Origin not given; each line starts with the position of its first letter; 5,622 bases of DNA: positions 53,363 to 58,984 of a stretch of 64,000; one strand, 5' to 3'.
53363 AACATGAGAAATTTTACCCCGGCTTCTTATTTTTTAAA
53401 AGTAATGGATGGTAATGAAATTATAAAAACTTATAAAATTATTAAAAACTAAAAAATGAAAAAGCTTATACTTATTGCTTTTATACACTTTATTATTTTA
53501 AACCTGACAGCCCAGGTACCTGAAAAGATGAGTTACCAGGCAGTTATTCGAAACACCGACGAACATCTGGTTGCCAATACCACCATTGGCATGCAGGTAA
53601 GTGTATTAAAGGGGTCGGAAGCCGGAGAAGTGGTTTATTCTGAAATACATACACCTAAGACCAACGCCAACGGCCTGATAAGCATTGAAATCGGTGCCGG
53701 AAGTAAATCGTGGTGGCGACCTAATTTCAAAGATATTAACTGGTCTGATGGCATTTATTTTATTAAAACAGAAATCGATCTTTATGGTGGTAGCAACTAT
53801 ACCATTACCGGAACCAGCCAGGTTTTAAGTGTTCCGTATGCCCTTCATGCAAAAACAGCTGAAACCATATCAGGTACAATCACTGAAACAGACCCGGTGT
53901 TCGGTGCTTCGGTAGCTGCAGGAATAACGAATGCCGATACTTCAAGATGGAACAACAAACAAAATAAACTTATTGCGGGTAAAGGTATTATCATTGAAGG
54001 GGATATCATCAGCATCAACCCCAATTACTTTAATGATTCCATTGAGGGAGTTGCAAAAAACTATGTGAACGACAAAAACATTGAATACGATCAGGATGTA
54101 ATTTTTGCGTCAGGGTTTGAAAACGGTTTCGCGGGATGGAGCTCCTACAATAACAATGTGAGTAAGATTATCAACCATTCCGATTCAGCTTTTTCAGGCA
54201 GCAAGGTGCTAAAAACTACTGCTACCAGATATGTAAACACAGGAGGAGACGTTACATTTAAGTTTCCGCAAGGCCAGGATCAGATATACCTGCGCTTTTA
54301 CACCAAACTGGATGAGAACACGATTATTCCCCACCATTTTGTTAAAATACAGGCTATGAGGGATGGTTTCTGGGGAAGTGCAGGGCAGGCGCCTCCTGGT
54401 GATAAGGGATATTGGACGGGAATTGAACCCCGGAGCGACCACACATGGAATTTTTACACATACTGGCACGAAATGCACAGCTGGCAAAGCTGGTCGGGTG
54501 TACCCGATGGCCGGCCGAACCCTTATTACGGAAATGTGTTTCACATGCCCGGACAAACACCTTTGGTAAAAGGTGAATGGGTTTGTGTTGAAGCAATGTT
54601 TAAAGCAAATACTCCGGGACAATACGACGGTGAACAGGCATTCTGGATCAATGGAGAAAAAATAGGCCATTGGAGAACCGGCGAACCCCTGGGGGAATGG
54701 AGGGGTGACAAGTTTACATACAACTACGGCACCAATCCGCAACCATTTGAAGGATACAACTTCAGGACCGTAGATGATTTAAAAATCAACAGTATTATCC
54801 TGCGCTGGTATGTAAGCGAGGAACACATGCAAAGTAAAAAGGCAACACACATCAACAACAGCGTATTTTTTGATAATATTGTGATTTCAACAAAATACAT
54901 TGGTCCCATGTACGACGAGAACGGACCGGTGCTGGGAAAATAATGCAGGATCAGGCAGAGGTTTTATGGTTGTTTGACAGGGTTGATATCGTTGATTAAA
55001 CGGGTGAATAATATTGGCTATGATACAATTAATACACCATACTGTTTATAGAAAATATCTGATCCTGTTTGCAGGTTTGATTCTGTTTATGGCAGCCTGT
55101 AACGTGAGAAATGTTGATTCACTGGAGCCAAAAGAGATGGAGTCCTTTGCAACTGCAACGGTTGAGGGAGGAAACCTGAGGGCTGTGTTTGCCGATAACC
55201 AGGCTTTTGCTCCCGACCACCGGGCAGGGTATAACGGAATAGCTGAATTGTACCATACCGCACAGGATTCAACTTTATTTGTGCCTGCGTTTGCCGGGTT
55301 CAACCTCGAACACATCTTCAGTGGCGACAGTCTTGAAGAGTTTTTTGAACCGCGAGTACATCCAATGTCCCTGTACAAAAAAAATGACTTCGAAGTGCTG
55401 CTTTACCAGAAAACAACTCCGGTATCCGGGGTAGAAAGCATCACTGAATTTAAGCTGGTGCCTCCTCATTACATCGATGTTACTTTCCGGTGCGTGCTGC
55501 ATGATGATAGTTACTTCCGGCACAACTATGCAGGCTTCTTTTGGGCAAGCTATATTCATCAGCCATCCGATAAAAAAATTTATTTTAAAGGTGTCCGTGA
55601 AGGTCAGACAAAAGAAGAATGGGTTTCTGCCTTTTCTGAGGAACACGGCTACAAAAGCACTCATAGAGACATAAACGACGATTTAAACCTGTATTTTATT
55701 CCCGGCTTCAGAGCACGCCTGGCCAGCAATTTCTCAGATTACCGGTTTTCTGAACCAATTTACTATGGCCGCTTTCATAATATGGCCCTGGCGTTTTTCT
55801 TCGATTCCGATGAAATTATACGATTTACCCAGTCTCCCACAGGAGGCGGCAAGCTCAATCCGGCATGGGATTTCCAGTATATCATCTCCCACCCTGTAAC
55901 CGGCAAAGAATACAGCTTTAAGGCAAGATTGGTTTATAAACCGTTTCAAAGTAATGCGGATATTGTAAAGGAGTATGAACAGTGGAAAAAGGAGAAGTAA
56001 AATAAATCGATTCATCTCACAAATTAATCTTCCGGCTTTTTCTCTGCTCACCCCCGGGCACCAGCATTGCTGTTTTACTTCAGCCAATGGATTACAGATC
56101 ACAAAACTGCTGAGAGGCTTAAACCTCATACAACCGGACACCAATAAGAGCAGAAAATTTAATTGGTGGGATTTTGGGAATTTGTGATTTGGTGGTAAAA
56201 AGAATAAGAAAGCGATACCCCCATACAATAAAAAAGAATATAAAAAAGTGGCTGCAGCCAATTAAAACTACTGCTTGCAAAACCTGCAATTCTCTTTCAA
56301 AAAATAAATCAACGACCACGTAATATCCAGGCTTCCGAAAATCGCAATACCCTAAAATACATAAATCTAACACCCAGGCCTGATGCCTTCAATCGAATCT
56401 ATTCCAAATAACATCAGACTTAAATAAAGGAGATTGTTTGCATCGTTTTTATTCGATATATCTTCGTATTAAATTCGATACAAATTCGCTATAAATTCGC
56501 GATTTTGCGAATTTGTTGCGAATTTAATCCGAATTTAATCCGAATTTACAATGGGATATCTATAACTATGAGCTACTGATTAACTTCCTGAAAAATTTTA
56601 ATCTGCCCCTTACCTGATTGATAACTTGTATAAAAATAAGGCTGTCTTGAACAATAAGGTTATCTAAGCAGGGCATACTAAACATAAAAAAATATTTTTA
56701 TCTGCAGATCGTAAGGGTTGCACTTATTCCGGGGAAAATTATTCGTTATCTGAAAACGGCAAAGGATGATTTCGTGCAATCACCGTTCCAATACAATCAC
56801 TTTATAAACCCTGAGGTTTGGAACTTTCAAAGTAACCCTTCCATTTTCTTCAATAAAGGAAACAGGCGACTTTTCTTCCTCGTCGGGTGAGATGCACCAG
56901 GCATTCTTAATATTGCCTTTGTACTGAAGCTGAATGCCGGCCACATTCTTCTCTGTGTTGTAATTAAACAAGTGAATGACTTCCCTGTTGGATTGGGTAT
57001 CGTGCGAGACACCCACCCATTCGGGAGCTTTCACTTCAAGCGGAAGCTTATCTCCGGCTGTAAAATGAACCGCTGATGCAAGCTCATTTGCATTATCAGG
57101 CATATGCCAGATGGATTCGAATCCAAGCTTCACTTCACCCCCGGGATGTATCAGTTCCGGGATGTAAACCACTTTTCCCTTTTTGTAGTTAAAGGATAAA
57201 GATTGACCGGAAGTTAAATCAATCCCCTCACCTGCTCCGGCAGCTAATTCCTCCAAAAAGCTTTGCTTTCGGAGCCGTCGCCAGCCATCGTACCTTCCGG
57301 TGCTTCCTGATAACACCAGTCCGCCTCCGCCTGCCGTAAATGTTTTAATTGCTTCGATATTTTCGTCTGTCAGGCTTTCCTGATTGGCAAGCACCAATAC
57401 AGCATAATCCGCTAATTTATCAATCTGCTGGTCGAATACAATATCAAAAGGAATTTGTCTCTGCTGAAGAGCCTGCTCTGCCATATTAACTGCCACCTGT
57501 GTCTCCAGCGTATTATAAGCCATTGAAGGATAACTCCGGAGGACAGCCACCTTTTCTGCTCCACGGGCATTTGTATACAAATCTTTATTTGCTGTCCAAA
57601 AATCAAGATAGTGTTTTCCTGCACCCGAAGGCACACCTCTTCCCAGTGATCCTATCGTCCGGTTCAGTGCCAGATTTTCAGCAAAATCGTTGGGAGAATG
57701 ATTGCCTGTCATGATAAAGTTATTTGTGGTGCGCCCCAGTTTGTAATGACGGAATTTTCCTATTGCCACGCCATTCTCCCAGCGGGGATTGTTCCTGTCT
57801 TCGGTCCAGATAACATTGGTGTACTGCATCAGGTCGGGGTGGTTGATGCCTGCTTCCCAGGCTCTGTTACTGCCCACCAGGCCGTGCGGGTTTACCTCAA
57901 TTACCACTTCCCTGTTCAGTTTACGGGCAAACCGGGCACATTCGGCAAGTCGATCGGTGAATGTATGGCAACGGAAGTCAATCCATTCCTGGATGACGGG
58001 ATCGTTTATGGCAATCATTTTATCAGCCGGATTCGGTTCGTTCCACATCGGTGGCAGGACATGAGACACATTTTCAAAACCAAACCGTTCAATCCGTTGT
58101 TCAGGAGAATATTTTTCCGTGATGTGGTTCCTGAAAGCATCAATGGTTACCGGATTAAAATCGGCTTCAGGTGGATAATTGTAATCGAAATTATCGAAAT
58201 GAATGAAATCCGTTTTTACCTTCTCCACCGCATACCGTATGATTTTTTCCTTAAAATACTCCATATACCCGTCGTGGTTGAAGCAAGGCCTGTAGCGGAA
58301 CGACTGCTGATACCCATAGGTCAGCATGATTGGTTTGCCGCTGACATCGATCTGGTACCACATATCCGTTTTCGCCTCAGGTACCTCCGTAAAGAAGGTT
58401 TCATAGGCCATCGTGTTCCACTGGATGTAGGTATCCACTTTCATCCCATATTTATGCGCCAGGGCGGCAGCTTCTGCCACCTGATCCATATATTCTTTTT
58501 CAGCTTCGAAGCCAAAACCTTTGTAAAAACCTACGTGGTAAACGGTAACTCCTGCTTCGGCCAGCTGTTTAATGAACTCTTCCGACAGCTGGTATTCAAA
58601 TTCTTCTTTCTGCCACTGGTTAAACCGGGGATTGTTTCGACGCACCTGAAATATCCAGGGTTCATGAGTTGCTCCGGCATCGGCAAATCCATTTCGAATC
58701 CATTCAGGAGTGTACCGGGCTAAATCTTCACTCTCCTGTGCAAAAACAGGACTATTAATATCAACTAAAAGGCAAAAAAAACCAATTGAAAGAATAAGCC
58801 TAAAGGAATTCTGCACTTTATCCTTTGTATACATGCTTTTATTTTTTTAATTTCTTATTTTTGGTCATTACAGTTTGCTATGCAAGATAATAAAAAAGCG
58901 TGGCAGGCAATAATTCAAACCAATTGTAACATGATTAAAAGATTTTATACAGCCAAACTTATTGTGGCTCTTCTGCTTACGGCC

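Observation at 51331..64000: Expanded family of ~290-aa jelly-roll domains with a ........(Y/F)GN signature: candidate new glycan-cleaving family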

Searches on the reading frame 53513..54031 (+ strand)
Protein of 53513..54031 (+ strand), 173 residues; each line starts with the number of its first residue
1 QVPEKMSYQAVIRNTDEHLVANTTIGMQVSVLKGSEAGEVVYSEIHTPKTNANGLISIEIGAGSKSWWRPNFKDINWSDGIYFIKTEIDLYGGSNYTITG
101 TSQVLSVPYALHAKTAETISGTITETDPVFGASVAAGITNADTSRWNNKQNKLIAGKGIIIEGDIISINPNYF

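Call 45: find_homologous_proteins(query=window:53513-54031:+, max_evalue=0.001)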
Query seq(173 aa) (173 aa): 2441 proteins with E <= 0.001 among 2490 candidates; the best 120 are listed.
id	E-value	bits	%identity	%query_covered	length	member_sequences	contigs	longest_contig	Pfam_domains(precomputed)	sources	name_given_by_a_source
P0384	1.4e-75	271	64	86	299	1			-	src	-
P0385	4.3e-68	246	53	97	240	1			-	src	-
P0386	4.6e-68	246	62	86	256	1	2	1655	-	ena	-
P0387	4.7e-65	236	70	86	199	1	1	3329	-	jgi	jgi:hypothetical protein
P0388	7.1e-65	236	53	97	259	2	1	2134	-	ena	-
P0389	8.1e-63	229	62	86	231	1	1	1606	-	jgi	-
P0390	3.8e-62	227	65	97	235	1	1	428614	-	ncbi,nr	ncbi:MAG: hypothetical protein M9888_03360 [Chitinophagales bacterium]|nr:hypothetical protein [Chit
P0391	5.3e-61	223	65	86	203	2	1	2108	-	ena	-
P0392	2.2e-59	218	64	86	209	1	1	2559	-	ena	-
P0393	3.9e-58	214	62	97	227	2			-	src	-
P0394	1.6e-57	212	62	97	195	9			-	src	-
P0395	1.7e-57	212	61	97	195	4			-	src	-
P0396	4.1e-57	211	62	97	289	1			-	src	-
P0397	1.3e-56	209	61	97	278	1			-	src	-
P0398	3.0e-56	208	61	96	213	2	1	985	-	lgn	-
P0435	6.1e-48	181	62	86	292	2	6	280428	-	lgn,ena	-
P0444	3.2e-47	178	61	86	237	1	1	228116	-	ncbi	-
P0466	8.6e-46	174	58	85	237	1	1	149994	-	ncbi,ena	-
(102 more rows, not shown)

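Call 70: find_encoding_contigs(protein=P0390, flank=5000, max_places=1)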
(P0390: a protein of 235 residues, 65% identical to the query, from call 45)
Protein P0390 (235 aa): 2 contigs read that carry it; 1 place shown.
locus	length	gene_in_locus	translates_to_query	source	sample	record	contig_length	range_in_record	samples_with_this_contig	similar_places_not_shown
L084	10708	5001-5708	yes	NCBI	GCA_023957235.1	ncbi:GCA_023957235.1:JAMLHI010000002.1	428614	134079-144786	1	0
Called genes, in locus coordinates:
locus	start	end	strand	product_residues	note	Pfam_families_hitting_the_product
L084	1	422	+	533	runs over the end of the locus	PF14903:WG_beta_rep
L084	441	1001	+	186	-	PF14903:WG_beta_rep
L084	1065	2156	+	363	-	-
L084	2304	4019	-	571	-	PF00128:Alpha-amylase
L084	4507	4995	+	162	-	PF18962:Por_Secre_tail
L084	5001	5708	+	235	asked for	-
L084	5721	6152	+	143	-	-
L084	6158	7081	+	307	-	PF00665:rve, PF13683:rve_3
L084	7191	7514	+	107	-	PF07603:Lcl_C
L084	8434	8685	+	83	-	PF03693:ParD_antitoxin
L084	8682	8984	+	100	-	PF05016:ParE_toxin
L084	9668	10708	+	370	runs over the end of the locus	PF00691:OmpA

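Call 71: find_encoding_contigs(protein=P0435, flank=5000, max_places=1)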
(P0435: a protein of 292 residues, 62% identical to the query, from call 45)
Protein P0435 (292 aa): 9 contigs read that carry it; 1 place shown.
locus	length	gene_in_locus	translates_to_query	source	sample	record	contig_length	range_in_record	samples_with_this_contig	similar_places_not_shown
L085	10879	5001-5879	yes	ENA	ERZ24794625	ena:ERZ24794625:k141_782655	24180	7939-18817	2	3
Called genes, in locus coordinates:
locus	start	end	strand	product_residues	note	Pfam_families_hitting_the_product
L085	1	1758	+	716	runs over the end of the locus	PF19310:TOP_N, PF01432:Peptidase_M3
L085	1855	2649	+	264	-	PF00582:Usp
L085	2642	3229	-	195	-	PF01966:HD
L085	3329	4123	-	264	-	PF00561:Abhydrolase_1, PF12146:Hydrolase_4, PF12697:Abhydrolase_6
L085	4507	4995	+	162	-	PF18962:Por_Secre_tail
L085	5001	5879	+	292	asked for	-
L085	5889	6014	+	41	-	-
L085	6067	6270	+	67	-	-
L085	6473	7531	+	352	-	PF03193:RsgA_GTPase, PF02421:FeoB_N (faint), PF00009:GTP_EFTU (faint), PF00005:ABC_tran, PF01926:MMR_HSR1 (weak)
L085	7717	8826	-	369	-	PF00930:DPPIV_N (faint), PF26549:Tricorn_N, PF07676:PD40, PF26549:Tricorn_N (weak), PF26550:Tricorn_2nd (weak), PF07676:PD40 (weak)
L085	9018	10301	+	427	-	PF04389:Peptidase_M28, PF01546:Peptidase_M20 (weak), PF13180:PDZ_2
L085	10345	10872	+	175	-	PF00578:AhpC-TSA (weak), PF08534:Redoxin (weak), PF00255:GSHPx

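Call 73: find_encoding_contigs(protein=P0444, flank=4000, max_places=1)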
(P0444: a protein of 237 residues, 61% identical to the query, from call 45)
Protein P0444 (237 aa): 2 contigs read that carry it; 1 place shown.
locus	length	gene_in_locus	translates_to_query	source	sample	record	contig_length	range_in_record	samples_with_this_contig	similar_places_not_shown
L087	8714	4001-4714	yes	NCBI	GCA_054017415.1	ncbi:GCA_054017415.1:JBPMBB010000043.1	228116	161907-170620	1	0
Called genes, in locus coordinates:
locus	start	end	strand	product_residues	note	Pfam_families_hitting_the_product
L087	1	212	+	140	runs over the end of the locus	PF07992:Pyr_redox_2, PF01266:DAO (faint), PF05834:Lycopene_cycl (faint)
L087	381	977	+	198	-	-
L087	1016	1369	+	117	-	-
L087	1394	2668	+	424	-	PF18962:Por_Secre_tail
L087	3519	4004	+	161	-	PF18962:Por_Secre_tail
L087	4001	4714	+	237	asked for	-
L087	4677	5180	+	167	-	PF07603:Lcl_C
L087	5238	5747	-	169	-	-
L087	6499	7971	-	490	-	PF01019:G_glu_transpept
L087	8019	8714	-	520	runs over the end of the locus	PF14356:DUF4403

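Call 74: find_encoding_contigs(protein=P0466, flank=4000, max_places=1)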
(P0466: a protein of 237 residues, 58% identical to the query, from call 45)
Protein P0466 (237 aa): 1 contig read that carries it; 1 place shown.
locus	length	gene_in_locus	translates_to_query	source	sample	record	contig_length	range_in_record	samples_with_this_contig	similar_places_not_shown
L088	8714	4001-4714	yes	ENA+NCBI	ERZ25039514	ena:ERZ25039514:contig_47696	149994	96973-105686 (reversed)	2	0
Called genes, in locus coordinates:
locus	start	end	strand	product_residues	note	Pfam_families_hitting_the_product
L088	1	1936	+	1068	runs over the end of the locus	PF17128:DUF5107, PF13428:TPR_14 (faint), PF00515:TPR_1 (faint), PF07719:TPR_2 (faint), PF13174:TPR_6 (faint), PF13176:TPR_7 (faint), PF13181:TPR_8 (faint), PF13424:TPR_12 (faint), +4 more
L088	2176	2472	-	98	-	PF05016:ParE_toxin (weak)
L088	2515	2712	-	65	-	-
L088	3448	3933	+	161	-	PF18962:Por_Secre_tail (weak)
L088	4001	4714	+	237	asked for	-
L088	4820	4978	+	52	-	-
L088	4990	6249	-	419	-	PF00079:Serpin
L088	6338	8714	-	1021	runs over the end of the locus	PF14870:PSII_BNR (faint), PF15902:Sortilin-Vps10, PF02012:BNR (faint), PF13088:BNR_2 (faint), PF15902:Sortilin-Vps10 (weak)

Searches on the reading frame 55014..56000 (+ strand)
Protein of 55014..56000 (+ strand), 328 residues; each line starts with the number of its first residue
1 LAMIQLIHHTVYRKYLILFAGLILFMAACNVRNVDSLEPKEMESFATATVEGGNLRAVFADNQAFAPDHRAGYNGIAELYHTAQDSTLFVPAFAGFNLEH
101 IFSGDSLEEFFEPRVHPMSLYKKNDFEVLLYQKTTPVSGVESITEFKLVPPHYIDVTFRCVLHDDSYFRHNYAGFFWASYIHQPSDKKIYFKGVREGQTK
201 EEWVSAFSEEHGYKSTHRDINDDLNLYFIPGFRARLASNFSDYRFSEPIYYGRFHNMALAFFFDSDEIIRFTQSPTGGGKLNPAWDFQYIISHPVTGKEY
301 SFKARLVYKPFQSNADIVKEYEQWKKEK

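Call 4: search_protein_families(library=pfam, proteins=[window:55014-56000:+], max_evalue=1)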
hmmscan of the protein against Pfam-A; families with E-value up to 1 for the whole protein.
window:55014-56000:+ (328 aa): 0 families

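Call 7: search_protein_families(library=ncbifam, proteins=[window:55014-56000:+], max_evalue=1)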
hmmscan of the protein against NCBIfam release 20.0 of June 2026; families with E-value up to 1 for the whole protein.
window:55014-56000:+ (328 aa): 1 family
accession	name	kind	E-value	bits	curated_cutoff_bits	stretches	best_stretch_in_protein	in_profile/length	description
NF052634.1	Riean_0653_fam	subfamily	0.16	12.8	57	1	14-83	2-67/176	Riean_0653 family protein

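Call 44: search_protein_families(library=phrogs, proteins=[window:55014-56000:+], max_evalue=0.01)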
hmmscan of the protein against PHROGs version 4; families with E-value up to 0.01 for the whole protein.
window:55014-56000:+ (328 aa): 0 families

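Call 61: search_solved_structures(query=window:55014-56000:+, max_evalue=1)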
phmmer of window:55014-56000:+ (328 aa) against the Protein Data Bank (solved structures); distinct sequences matched with E-value up to 1: 2.
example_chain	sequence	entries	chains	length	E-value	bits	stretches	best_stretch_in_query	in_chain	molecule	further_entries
8fbm_A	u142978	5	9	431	0.73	12.3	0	161-201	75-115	Glycylpeptide N-tetradecanoyltransferase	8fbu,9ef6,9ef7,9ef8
3lac_A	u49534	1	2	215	0.94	11.9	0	274-322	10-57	Pyrrolidone-carboxylate peptidase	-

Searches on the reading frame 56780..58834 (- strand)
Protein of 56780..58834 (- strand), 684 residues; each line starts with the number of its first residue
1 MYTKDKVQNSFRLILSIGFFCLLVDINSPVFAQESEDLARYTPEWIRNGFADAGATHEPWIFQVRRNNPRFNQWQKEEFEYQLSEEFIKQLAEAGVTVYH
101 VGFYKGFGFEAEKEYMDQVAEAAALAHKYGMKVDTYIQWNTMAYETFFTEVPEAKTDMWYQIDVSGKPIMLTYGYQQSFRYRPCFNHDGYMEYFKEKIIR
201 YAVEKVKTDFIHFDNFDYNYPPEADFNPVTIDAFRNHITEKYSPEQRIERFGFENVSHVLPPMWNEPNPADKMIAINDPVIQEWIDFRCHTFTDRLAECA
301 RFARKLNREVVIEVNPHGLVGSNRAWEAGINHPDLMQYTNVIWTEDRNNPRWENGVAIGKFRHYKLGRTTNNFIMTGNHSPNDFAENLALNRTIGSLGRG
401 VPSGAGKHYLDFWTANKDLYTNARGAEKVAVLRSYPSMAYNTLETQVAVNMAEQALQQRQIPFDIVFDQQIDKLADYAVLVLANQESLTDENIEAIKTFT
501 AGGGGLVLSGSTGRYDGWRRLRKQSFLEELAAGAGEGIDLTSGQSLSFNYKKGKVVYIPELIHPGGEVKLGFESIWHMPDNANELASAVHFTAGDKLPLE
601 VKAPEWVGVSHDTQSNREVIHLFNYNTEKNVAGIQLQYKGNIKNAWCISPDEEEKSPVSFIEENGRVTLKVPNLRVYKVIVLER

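Call 4: search_protein_families(library=pfam, proteins=[window:56780-58834:-], max_evalue=1)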
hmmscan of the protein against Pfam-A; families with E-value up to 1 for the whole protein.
window:56780-58834:- (684 aa): 4 families
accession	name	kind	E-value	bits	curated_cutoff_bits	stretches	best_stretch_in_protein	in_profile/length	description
PF08532.16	Glyco_hydro_42M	-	5.8e-05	23.1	25.8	1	455-535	38-116/207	Beta-galactosidase trimerisation domain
PF14258.12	DUF4350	-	0.0007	20.3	30.4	1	468-534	31-95/181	Domain of unknown function (DUF4350)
PF09822.16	ABC_transp_aux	-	0.0052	16.5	34.7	1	428-514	3-84/288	ABC-type uncharacterized transport system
PF24157.1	DUF7408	-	0.077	13.4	27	1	475-521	36-84/174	Domain of unknown function (DUF7408)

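Call 7: search_protein_families(library=ncbifam, proteins=[window:56780-58834:-], max_evalue=1)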
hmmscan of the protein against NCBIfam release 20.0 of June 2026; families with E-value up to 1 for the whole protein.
window:56780-58834:- (684 aa): 2 families
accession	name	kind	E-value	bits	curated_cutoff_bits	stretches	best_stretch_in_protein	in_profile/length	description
NF052487.1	EndoDexBT3087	equivalog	0.00052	18.4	730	1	632-683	536-589/589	endo-dextranase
NF035938.1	EboA_domain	domain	0.017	15.3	50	0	417-456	24-59/140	EboA domain-containing protein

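Call 60: search_solved_structures(query=window:56780-58834:-, max_evalue=1)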
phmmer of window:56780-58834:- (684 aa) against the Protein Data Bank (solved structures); distinct sequences matched with E-value up to 1: 1.
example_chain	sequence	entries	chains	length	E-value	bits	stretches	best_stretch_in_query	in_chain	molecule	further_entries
2yb1_A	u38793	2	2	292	0.17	13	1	498-544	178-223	AMIDOHYDROLASE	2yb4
